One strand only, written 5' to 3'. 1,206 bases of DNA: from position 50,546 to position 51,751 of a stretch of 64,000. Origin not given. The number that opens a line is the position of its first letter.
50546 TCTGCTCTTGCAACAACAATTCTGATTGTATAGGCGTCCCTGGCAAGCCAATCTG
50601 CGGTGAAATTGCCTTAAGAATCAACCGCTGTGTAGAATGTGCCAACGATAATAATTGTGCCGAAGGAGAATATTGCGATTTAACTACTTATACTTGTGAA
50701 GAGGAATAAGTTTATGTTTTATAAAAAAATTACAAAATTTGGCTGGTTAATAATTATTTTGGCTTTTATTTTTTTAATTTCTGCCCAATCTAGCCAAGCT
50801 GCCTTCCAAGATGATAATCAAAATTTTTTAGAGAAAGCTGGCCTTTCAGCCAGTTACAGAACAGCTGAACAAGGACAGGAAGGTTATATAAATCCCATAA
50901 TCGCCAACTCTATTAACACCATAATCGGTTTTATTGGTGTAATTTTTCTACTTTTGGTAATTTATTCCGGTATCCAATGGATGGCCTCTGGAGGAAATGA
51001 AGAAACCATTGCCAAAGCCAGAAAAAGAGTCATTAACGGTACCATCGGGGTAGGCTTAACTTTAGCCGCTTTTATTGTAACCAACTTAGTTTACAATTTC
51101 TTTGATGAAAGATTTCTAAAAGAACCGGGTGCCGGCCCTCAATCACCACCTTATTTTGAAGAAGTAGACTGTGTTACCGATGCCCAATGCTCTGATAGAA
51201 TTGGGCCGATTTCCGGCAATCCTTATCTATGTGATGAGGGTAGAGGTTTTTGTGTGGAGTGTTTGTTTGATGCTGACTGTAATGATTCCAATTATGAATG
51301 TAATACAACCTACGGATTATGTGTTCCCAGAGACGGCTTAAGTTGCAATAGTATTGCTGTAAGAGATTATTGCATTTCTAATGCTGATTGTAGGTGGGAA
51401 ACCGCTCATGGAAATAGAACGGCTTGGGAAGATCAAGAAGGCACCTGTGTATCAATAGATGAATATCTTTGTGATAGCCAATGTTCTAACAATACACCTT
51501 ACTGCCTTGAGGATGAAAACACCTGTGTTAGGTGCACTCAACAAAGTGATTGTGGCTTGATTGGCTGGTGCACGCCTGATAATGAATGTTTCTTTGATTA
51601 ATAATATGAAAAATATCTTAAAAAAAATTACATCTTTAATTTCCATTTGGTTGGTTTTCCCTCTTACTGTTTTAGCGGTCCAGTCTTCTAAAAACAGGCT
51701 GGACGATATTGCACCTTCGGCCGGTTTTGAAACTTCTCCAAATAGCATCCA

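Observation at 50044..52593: Cysteine-rich extracellular C-terminal modules appended to a subset of the pilin-like paralogs (P0, P7, P8, P10)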

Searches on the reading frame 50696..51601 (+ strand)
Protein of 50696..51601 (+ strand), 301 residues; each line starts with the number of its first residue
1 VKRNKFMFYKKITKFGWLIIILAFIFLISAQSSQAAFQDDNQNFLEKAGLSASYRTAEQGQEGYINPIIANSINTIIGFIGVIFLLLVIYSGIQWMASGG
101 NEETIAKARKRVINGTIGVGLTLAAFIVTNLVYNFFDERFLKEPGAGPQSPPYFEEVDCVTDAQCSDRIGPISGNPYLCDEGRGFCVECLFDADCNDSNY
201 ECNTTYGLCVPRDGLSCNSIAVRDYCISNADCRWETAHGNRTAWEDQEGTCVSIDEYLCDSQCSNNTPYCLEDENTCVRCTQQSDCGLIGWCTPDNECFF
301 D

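Call 3: search_protein_families(library=pfam, proteins=[window:50696-51601:+], max_evalue=1)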
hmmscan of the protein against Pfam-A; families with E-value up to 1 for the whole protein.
window:50696-51601:+ (301 aa): 5 families
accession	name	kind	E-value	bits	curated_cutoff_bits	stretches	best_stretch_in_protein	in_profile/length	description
PF18895.5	T4SS_pilin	-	4.2e-07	30.4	26.6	1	69-131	8-70/71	Type IV secretion system pilin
PF13273.12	DUF4064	-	0.024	15.3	32.1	1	16-85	16-81/102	Protein of unknown function (DUF4064)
PF19607.4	DUF6112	-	0.12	12.7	25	1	72-114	19-63/88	Family of unknown function (DUF6112)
PF04290.18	DctQ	-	0.29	11.5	28.3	0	73-130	65-124/132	Tripartite ATP-independent periplasmic transporters, DctQ component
PF04956.18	TrbC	-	0.61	10.8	27.9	0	56-121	34-87/98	TrbC/VIRB2 pilin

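Call 4: search_protein_families(library=ncbifam, proteins=[window:50696-51601:+], max_evalue=1)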
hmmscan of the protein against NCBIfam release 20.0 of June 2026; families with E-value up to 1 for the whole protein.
window:50696-51601:+ (301 aa): 1 family
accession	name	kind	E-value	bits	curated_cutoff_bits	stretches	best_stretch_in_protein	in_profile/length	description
NF045849.1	ICE_MMCAP2_0565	equivalog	4.8e-07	29.4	40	1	65-134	9-78/80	Mbov_0395 family pilin-like conjugal transfer protein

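Call 13: find_homologous_proteins(query=window:50714-51598:+, max_evalue=0.001)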
Query window:50714-51598:+ (295 aa): 6 proteins with E <= 0.001 among 1134 candidates.
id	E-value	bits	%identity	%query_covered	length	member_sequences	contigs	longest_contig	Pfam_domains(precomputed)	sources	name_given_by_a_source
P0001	6.8e-204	694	100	100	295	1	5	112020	PF18895.6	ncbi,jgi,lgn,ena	-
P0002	3.0e-117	410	63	92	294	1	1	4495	PF18895.6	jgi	-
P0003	2.3e-63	233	45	98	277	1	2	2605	PF18895.6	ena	-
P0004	6.9e-51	192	39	91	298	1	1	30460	PF18895.6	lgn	-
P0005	7.1e-50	188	61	46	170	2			PF18895.6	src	-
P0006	2.0e-43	167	39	92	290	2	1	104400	PF18895.6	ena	-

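Call 15: find_encoding_contigs(protein=P0001, flank=10000, max_places=4)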
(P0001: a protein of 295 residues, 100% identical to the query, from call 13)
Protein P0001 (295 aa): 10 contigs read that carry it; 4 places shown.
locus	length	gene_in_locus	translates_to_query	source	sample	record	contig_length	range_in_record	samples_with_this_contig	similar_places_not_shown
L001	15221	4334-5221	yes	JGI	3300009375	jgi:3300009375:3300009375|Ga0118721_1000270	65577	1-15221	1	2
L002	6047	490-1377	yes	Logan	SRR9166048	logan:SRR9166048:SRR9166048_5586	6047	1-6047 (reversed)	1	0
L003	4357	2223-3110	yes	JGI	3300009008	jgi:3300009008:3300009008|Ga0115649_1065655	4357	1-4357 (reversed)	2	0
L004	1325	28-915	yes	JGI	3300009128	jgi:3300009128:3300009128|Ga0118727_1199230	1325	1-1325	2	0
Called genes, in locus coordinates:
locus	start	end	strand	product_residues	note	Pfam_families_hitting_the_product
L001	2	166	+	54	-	?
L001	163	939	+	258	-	PF18895:T4SS_pilin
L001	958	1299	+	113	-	PF04956:TrbC (weak), PF18895:T4SS_pilin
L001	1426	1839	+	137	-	PF04956:TrbC (weak), PF18895:T4SS_pilin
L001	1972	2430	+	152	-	PF18895:T4SS_pilin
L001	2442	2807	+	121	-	PF18895:T4SS_pilin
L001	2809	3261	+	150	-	PF18895:T4SS_pilin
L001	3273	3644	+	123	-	PF18895:T4SS_pilin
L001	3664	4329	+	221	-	PF18895:T4SS_pilin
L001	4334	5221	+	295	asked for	PF18895:T4SS_pilin (weak)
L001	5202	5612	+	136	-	PF18895:T4SS_pilin (weak)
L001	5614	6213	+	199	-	PF18895:T4SS_pilin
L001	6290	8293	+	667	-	PF09852:DUF2079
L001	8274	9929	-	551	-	-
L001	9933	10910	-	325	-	PF14378:PAP2_3, PF01569:PAP2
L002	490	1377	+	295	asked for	PF18895:T4SS_pilin (weak)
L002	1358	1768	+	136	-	PF18895:T4SS_pilin (weak)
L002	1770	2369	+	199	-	PF18895:T4SS_pilin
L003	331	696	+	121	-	PF18895:T4SS_pilin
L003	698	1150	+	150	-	PF18895:T4SS_pilin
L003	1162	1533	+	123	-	PF18895:T4SS_pilin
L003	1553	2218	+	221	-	PF18895:T4SS_pilin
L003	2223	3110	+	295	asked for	PF18895:T4SS_pilin (weak)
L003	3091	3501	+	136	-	PF18895:T4SS_pilin (weak)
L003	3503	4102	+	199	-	PF18895:T4SS_pilin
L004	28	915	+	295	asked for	PF18895:T4SS_pilin (weak)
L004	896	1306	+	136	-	PF18895:T4SS_pilin (weak)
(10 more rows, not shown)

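Call 16: find_encoding_contigs(protein=P0006, flank=10000, max_places=2)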
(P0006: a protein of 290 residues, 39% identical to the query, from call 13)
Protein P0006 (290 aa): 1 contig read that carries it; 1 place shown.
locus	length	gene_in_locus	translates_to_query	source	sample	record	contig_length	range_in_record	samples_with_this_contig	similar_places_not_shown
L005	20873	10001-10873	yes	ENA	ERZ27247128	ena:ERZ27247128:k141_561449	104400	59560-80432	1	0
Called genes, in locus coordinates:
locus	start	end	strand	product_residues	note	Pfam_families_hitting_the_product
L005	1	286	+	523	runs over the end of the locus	PF02310:B12-binding, PF04055:Radical_SAM, PF13282:DUF4070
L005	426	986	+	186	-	PF07638:Sigma70_ECF (weak), PF04542:Sigma70_r2, PF08281:Sigma70_r4_2, PF04545:Sigma70_r4 (weak)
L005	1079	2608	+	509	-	-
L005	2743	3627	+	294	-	PF00483:NTP_transferase, PF12804:NTP_transf_3 (faint)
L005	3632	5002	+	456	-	PF01547:SBP_bac_1, PF13416:SBP_bac_8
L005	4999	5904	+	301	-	PF18895:T4SS_pilin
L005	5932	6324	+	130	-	PF18895:T4SS_pilin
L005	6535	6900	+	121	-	PF04956:TrbC (weak), PF18895:T4SS_pilin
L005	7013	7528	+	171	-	-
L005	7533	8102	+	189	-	PF18895:T4SS_pilin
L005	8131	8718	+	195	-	PF18895:T4SS_pilin (weak)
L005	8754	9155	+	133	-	PF18895:T4SS_pilin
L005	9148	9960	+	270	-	PF18895:T4SS_pilin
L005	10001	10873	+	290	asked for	PF18895:T4SS_pilin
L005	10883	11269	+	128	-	PF18895:T4SS_pilin (weak)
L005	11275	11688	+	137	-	PF18895:T4SS_pilin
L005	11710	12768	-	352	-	-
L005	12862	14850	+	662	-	PF09852:DUF2079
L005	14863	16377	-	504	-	-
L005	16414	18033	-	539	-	-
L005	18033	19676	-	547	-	-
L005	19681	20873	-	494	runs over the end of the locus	PF13231:PMT_2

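Call 17: find_encoding_contigs(protein=P0004, flank=10000, max_places=2)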
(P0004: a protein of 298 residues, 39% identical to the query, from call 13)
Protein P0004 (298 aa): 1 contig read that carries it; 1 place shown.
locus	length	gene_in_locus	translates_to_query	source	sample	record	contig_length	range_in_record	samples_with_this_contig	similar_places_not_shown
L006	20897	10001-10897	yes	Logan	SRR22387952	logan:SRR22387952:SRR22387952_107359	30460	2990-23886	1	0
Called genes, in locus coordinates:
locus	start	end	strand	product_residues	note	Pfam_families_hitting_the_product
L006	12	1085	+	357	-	PF01636:APH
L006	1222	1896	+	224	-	-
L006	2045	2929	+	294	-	PF00483:NTP_transferase, PF12804:NTP_transf_3 (weak)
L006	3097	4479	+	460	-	PF01547:SBP_bac_1, PF13416:SBP_bac_8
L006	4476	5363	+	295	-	PF18895:T4SS_pilin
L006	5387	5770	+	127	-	PF18895:T4SS_pilin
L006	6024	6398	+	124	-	PF04956:TrbC (weak), PF18895:T4SS_pilin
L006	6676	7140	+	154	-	PF18895:T4SS_pilin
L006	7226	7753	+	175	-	PF18895:T4SS_pilin (weak)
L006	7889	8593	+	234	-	PF18895:T4SS_pilin (weak)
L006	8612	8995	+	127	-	PF18895:T4SS_pilin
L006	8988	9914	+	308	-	PF18895:T4SS_pilin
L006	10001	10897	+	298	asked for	PF18895:T4SS_pilin (weak)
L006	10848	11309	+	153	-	PF18895:T4SS_pilin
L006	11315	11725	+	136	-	PF18895:T4SS_pilin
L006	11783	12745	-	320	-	-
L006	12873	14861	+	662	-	PF09852:DUF2079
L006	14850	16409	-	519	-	-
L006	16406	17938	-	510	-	-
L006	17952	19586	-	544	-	-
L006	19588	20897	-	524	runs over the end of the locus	-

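Call 27: find_related_loci(query=A2, collection=genome_contigs, flank=10000)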
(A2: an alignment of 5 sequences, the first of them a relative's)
Query A2 (295 aa) in genome_contigs; peptide patterns used: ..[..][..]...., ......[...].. (x = any residue, [..] = any of these).
599 stretches matched a pattern (row limit reached: there are more); 479 encode a relative of the query (tblastn E <= 1e-3); the best 80 are kept; 79 distinct loci.
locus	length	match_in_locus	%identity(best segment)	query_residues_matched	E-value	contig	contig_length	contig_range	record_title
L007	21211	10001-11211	35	1-292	1e-42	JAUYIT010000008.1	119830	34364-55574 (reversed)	MAG: Candidatus Komeilibacteria bacterium isolate C24_metabat.bin.105 C24_k141_448177, whole genome shotgun sequence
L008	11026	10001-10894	33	4-293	8e-37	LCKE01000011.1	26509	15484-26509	MAG: Parcubacteria group bacterium GW2011_GWF2_45_11 UW91_C0011, whole genome shotgun sequence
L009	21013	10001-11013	40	4-145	2e-31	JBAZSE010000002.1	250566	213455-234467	MAG: Patescibacteria group bacterium isolate SO_2017_GW1_166 NODE_377_length_250566_cov_1.537492_OW334_2017, whole genom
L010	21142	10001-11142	38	1-128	2e-20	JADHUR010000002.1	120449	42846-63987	MAG: Patescibacteria group bacterium isolate BS150m-G51 BS-150m-C76, whole genome shotgun sequence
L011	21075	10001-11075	39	12-128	2e-20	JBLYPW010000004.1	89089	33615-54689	MAG: Candidatus Komeilibacteria bacterium isolate KTG4t2parc2 KTG4t2parc2_contig_4, whole genome shotgun sequence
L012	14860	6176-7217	37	12-146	5e-19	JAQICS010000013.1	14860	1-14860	MAG: Patescibacteria group bacterium isolate GH54 k119_133485, whole genome shotgun sequence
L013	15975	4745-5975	39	24-132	9e-19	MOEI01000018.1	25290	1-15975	MAG: bacterium CG10_46_32 isolate CG10_46_32 CG10_big_fil_rev_8_21_14_0.10_scaffold_1534, whole genome shotgun sequence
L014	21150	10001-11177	38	4-205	2e-26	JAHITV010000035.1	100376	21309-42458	MAG: Patescibacteria group bacterium isolate MM_PC_MetaG.mb.225 MM_PC_MetaG.mb.225_k141_1526051, whole genome shotgun se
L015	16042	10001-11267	34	1-135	3e-18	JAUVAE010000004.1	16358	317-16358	MAG: Candidatus Komeilibacteria bacterium isolate CSMAG_211 CSMAG_211_k127_6267785_length_16358_cov_16.0661, whole genom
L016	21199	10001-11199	36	2-146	2e-18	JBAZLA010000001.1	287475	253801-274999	MAG: Patescibacteria group bacterium isolate SO_2017_LW4_157 scaffold_109_c1_LW137-91_2017, whole genome shotgun sequenc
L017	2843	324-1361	40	5-130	6e-18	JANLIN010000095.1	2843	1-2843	MAG: Candidatus Komeilibacteria bacterium isolate S40-16 k99_201809, whole genome shotgun sequence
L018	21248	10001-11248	33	1-130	9e-18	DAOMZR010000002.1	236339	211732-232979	MAG TPA_asm: bacterium isolate AMR_MDS_3994 NODE_8_length_236339_cov_124.255239, whole genome shotgun sequence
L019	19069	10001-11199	35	1-145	1e-17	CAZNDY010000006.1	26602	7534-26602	MAG TPA_asm: uncultured Gammaproteobacteria bacterium isolate SRP241341_co1_32 genome assembly, contig: NODE_2114_length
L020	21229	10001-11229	32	1-133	2e-17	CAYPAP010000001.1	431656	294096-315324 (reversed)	MAG TPA_asm: uncultured Gammaproteobacteria bacterium isolate SRP241326_co2_355 genome assembly, contig: NODE_7_length_4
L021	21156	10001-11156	36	2-135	5e-17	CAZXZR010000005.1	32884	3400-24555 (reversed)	MAG TPA_asm: uncultured Gammaproteobacteria bacterium isolate SRP098346_co1_171 genome assembly, contig: NODE_882_length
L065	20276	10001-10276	38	44-135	2e-15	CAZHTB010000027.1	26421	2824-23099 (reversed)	MAG TPA_asm: uncultured Gammaproteobacteria bacterium isolate binchicken_co203_567 genome assembly, contig: k141_2861706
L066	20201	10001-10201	49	62-128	2e-15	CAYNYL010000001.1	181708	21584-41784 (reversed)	MAG TPA_asm: uncultured Gammaproteobacteria bacterium isolate SRP300315_co1_29 genome assembly, contig: NODE_26_length_1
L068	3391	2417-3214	40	31-128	3e-15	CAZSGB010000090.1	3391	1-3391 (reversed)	MAG TPA_asm: uncultured Gammaproteobacteria bacterium isolate SRP118108_co4_507 genome assembly, contig: NODE_37964_leng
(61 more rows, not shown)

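Call 48: predict_structure(alignment_id=A5)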
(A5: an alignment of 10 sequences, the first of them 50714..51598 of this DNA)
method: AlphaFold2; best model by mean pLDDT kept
length: 295 residues; sequences in the alignment: 10
mean_pLDDT: 64.8   pTM: 0.35
mean pLDDT of the five models: 64.8, 61.6, 61.2, 59.4, 56.3
residues with pLDDT >= 90: 1; 70-90: 103; 50-70: 145; < 50: 46
segments of 3 or more residues with pLDDT < 50: 42-50, 52-55, 131-147, 232-240, 260-262
pLDDT, mean of each block of 10 residues (from residue 1): 57 67 59 54 47 49 61 69 69 68 68 69 62 42 44 83 81 86 88 85 82 74 66 41 67 53 54 66 70 63
secondary structure, 60 per line:
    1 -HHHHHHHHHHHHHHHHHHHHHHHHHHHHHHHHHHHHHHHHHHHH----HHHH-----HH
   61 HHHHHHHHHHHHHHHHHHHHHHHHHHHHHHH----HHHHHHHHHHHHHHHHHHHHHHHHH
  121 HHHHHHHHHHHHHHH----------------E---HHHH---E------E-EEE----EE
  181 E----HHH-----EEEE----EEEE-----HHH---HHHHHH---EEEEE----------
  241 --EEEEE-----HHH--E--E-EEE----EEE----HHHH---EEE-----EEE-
elements in order: H2-45 H50-53 H59-91 H96-135 H156-159 E172-174 E179-181 E194-197 E202-205 H217-222 E226-230 E243-247 E263-265 E270-272 H277-280 E284-286 E292-294

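Call 50: fold_search(model_id=the predicted structure, library=pdb)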
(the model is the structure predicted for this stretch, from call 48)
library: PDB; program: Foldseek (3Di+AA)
matches with E <= 10: 181; with E <= 0.001: 0
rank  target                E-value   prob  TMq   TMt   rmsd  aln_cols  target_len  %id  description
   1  4ons_C                1.1e+00  0.14  0.16  0.22  15.4       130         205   13  Structural and thermodynamic characterization of cadherin-beta-catenin-alpha-catenin complex formation (released 2014-04-09)
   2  9uhd                  1.2e+00  0.11  0.14  0.19  16.3       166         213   14  Structure of FAM92A BAR domain (released 2025-07-16)
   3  6wqo_A                1.4e+00  0.16  0.20  0.20  11.8       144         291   17  Plasmodium vivax reticulocyte binding protein 2b (PvRBP2b) bound to human monoclonal antibody 283284 (released 2021-01-27)
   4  3tul_D                1.6e+00  0.57  0.29  0.63   4.9       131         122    9  Crystal structure of N-terminal region of Type III Secretion Major Translocator SipB (residues 82-226) (released 2012-02-15)
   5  6s7t_H                1.7e+00  0.08  0.15  0.27  11.0       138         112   13  Cryo-EM structure of human oligosaccharyltransferase complex OST-B (released 2019-12-18)
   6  3g67_A                1.8e+00  0.08  0.17  0.21  44.0       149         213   15  Crystal Structure of a Soluble Chemoreceptor from Thermotoga maritima (released 2009-07-28)
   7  8uzp_E                1.9e+00  0.12  0.17  0.32  15.3       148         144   14  Crystal Structure of the Computationally Designed Influenza Hemagglutinin Epitope Scaffold stem_mimetic_01 bound by An (released 2025-03-19)
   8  6wm9_D                2.0e+00  0.16  0.20  0.20  11.8       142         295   18  Plasmodium vivax reticulocyte binding protein 2b (PvRBP2b) bound to human monoclonal antibody 237235 (released 2021-01-27)
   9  9boz_C                2.0e+00  0.14  0.20  0.17  10.2       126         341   21  Cryo-EM structure of human Glycine Receptor alpha3-beta heteromer in presence of glycine (released 2025-05-14)
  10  7k3h_B                2.0e+00  0.11  0.15  0.35  13.4        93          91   11  Crystal structure of deep network hallucinated protein 0217 (released 2021-12-22)
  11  3g67_B                2.2e+00  0.08  0.16  0.21  41.9       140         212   15  Crystal Structure of a Soluble Chemoreceptor from Thermotoga maritima (released 2009-07-28)
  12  3g6b_B                2.2e+00  0.08  0.16  0.21  41.8       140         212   15  Crystal structure of a Soluble Chemoreceptor from Thermotoga maritima Asn217Ile mutant (released 2009-07-28)
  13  5ie9_A                2.2e+00  0.07  0.11  0.30  14.3       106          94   18  Crystal structure of the Bacillus-conserved MazG protein, a nucleotide pyrophosphohydrolase (released 2016-03-30)
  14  2l7a_MODEL_1_A        2.4e+00  0.14  0.16  0.33  10.0       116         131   12  Solution Structure of the R3 Domain of Talin (released 2011-12-21)
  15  3tul_A                2.4e+00  0.11  0.19  0.35   9.2       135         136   12  Crystal structure of N-terminal region of Type III Secretion Major Translocator SipB (residues 82-226) (released 2012-02-15)
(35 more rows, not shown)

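Call 62: search_protein_families(library=pfam, proteins=[L018:23-1204:+, L018:3114-3785:+, L018:3795-4334:+, L018:4708-5466:-, L018:5441-6187:-, L018:6192-7820:-, L018:11390-12151:-, L018:12399-14807:-, L065:9812-14000:+, L066:9848-14000:+], max_evalue=0.001)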
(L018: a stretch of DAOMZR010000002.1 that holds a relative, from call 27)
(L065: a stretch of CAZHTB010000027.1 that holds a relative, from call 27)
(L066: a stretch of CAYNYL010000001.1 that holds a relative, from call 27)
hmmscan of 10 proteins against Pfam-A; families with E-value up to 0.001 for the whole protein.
L018:23-1204:+ (393 aa): 8 families
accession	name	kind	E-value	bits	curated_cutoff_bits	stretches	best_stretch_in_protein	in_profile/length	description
PF01078.27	Mg_chelatase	-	2.3e-92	308.5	20.3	1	81-286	1-206/207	Magnesium chelatase, subunit ChlI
PF13335.12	Mg_chelatase_C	-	1.2e-24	87.1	26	1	295-389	2-93/94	Magnesium chelatase, subunit ChlI C-terminal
PF07728.20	AAA_5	-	1.3e-08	35.4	22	1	104-240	1-125/139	AAA domain (dynein-related subfamily)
PF00493.29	MCM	-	1e-07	31.8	23.3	1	178-246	113-180/224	MCM P-loop domain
PF05496.18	RuvB_N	-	4.4e-06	27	27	0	104-154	35-89/159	Holliday junction DNA helicase RuvB P-loop domain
PF20720.3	nSTAND3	-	4.6e-05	23.6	27.2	1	101-151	16-67/155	Novel STAND NTPase 3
PF00158.32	Sigma54_activat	-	5.6e-05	23.3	20.2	1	94-208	14-115/168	Sigma-54 interaction domain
PF00004.35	AAA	-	0.00018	22.4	21.2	0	105-126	1-22/131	ATPase family associated with various cellular activities (AAA)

L018:3114-3785:+ (223 aa): 3 families
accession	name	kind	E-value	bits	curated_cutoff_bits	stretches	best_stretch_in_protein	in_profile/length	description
PF13413.12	HTH_25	-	1.2e-15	57.5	24.6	1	20-77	2-59/62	Helix-turn-helix domain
PF09136.16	Glucodextran_B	-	7.8e-08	32.6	27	1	143-219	1-79/83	Glucodextranase, domain B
PF12844.13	HTH_19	-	0.00053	20.3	30.2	0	17-74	1-52/64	Helix-turn-helix domain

L018:3795-4334:+ (179 aa): 11 families
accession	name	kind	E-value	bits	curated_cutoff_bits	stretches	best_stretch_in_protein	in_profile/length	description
PF13847.12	Methyltransf_31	-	1.7e-15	57.4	27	1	19-134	2-116/145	Methyltransferase domain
PF01209.24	Ubie_methyltran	-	2.9e-13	50.1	20.1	1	16-147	43-169/233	ubiE/COQ5 methyltransferase family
PF08241.18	Methyltransf_11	-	3.4e-12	47.3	21.2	1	26-127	2-94/95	Methyltransferase domain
PF13649.12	Methyltransf_25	-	8.4e-11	42.9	27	1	24-124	1-97/97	Methyltransferase domain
PF05175.20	MTS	-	2e-10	41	23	1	11-145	22-155/170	Methyltransferase small domain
PF08242.18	Methyltransf_12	-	3.5e-08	34.5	30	1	26-126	2-98/98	Methyltransferase domain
PF01135.25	PCMT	-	7e-07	29.7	20.3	1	18-128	71-171/210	Protein-L-isoaspartate(D-aspartate) O-methyltransferase (PCMT)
PF13489.12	Methyltransf_23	-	2.4e-05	24.5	27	1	18-135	20-123/164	Methyltransferase domain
PF20922.3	Anamorsin_N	-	9.8e-05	22.6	27.1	1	88-135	46-94/163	Anamorsin, N-terminal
PF03848.20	TehB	-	0.00019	21.3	20.4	1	16-154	26-159/193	Tellurite resistance protein TehB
PF01728.25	FtsJ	-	0.00095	19.6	24.1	0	19-65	20-64/181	FtsJ-like methyltransferase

L018:4708-5466:- (252 aa): 1 family
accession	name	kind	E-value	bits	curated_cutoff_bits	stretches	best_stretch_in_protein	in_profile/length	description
PF00535.33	Glycos_transf_2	-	4.4e-25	89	23.3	1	10-174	2-167/168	Glycosyl transferase family 2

L018:5441-6187:- (248 aa): 7 families
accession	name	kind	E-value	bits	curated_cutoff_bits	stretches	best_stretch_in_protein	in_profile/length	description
PF13489.12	Methyltransf_23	-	8.1e-19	68.4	27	1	15-166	2-161/164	Methyltransferase domain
PF08241.18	Methyltransf_11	-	2.9e-11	44.3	21.2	1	41-128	1-95/95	Methyltransferase domain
PF08242.18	Methyltransf_12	-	1.9e-10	41.7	30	1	41-126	1-98/98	Methyltransferase domain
PF13847.12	Methyltransf_31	-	3.3e-09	37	27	1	35-132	2-113/145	Methyltransferase domain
PF13649.12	Methyltransf_25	-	2.1e-08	35.2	27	1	40-124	1-97/97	Methyltransferase domain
PF05401.17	NodS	-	0.00015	22.1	24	1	32-132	39-148/201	Nodulation protein S (NodS)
PF01135.25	PCMT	-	0.00059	20.1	20.3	1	28-81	66-118/210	Protein-L-isoaspartate(D-aspartate) O-methyltransferase (PCMT)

L018:6192-7820:- (542 aa): 0 families

L018:11390-12151:- (253 aa): 0 families

L018:12399-14807:- (802 aa): 3 families
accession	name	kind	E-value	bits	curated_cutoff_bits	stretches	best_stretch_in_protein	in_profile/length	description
PF01326.24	PPDK_N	-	2.8e-126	421.7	27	1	19-340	2-320/328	Pyruvate phosphate dikinase, AMP/ATP-binding domain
PF02896.24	PEP-utilizers_C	-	1.4e-57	195.5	22.8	1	477-786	19-289/293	PEP-utilising enzyme, PEP-binding domain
PF00391.29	PEP-utilizers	-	4.9e-25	87.4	23.1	1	380-451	1-72/72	PEP-utilising enzyme, mobile domain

L065:9812-14000:+ (1396 aa): 4 families
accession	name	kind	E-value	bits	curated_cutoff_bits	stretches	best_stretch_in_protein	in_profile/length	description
PF01833.30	TIG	-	8.1e-19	67.8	20.9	2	577-653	6-83/84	IPT/TIG domain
PF17957.7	Big_7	-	6.6e-13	49.5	24.1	1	327-388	1-62/70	Bacterial Ig domain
PF18895.5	T4SS_pilin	-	2e-11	44.2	26.6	1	77-146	3-71/71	Type IV secretion system pilin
PF13205.12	Big_5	-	7.7e-05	23.8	23.6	0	929-1028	11-96/105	Bacterial Ig-like domain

L066:9848-14000:+ (1384 aa): 4 families
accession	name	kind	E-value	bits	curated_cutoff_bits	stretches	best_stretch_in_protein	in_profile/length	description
PF13948.11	DUF4215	-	3.9e-19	69.1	27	3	1089-1116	20-46/47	Domain of unknown function (DUF4215)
PF13205.12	Big_5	-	5.5e-18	66.1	23.6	2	167-247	22-93/105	Bacterial Ig-like domain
PF01833.30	TIG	-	8.6e-10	38.9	20.9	1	533-608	3-83/84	IPT/TIG domain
PF18895.5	T4SS_pilin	-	1.6e-08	34.9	26.6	1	47-116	3-71/71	Type IV secretion system pilin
